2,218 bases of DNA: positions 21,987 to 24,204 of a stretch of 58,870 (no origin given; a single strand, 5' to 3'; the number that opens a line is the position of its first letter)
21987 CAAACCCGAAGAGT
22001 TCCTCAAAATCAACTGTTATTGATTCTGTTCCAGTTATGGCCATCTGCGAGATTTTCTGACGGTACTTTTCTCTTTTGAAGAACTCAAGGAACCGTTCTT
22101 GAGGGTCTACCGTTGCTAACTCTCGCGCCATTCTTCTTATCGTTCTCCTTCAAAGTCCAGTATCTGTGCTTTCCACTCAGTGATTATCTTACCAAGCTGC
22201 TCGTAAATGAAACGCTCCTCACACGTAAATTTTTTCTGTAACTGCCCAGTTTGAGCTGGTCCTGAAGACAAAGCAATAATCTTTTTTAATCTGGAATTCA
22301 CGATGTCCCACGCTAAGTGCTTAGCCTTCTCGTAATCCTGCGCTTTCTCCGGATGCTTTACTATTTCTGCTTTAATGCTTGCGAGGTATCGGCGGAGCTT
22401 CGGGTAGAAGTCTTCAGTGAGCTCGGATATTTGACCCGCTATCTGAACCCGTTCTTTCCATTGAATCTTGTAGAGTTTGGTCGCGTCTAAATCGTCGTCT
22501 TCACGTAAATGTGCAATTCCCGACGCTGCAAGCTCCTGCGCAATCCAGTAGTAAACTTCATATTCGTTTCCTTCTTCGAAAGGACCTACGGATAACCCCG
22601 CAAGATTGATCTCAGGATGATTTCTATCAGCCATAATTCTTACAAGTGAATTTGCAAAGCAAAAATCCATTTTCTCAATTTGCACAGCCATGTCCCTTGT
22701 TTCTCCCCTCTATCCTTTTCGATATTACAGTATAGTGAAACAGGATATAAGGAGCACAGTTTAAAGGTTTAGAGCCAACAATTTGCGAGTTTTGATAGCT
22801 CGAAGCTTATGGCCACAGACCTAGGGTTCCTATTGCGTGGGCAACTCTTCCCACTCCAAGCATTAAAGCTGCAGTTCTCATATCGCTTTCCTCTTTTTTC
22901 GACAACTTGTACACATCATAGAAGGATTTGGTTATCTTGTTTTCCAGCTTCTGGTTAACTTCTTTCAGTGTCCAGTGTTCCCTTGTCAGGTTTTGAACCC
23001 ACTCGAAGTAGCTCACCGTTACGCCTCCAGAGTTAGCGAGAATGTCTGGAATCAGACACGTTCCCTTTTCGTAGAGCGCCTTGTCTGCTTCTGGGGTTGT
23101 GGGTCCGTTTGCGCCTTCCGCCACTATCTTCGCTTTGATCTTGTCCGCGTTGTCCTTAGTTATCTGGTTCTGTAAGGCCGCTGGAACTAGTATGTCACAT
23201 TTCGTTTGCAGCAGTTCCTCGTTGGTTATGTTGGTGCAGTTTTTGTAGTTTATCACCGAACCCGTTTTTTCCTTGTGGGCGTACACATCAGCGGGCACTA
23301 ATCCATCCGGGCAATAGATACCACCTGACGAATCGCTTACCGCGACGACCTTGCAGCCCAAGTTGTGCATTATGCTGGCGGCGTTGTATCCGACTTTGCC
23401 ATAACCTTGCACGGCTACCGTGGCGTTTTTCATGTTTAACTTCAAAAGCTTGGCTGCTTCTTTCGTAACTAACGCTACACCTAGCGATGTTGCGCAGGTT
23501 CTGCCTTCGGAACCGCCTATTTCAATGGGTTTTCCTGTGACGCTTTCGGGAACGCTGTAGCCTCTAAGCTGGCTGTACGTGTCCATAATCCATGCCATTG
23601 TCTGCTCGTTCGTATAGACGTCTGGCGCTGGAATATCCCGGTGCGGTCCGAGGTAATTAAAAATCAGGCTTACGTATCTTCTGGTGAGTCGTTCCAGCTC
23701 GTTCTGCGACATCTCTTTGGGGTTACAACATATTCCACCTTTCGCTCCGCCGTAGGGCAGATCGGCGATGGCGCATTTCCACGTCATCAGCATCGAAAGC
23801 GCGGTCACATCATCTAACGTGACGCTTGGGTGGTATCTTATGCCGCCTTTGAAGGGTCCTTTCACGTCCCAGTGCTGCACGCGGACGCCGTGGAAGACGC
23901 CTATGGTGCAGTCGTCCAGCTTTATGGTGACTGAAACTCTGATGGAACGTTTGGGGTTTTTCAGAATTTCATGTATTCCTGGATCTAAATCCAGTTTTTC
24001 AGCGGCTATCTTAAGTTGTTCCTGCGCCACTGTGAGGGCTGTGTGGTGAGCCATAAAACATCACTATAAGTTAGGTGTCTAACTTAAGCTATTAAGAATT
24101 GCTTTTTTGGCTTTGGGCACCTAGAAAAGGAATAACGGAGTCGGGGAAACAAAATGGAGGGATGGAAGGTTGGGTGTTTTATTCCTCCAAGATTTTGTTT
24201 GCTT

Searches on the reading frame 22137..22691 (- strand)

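Call 11: search_protein_families(library=pfam, proteins=[window:22137-22691:-])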
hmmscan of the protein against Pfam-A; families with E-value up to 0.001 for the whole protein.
window:22137-22691:- (184 aa): 2 families
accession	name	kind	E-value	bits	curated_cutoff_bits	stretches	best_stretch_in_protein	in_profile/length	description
PF25005.1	PSF2_N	-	1.3e-06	28.7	27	1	5-57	2-54/60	PSF2 N-terminal domain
PF05916.17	Sld5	-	9.6e-06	26.2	22.3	1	79-177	13-101/102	GINS complex protein helical bundle domain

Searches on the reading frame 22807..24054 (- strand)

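Call 11: search_protein_families(library=pfam, proteins=[window:22807-24054:-])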
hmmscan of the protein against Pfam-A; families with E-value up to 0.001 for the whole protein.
window:22807-24054:- (415 aa): 2 families
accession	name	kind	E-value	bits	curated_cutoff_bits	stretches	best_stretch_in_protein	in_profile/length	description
PF00208.27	ELFV_dehydrog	-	6.6e-82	275.3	23.4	1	180-408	1-237/241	Glutamate/Leucine/Phenylalanine/Valine dehydrogenase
PF02812.23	ELFV_dehydrog_N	-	1e-54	184.1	25.3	1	34-161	1-128/129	Glu/Leu/Phe/Val dehydrogenase, dimerisation domain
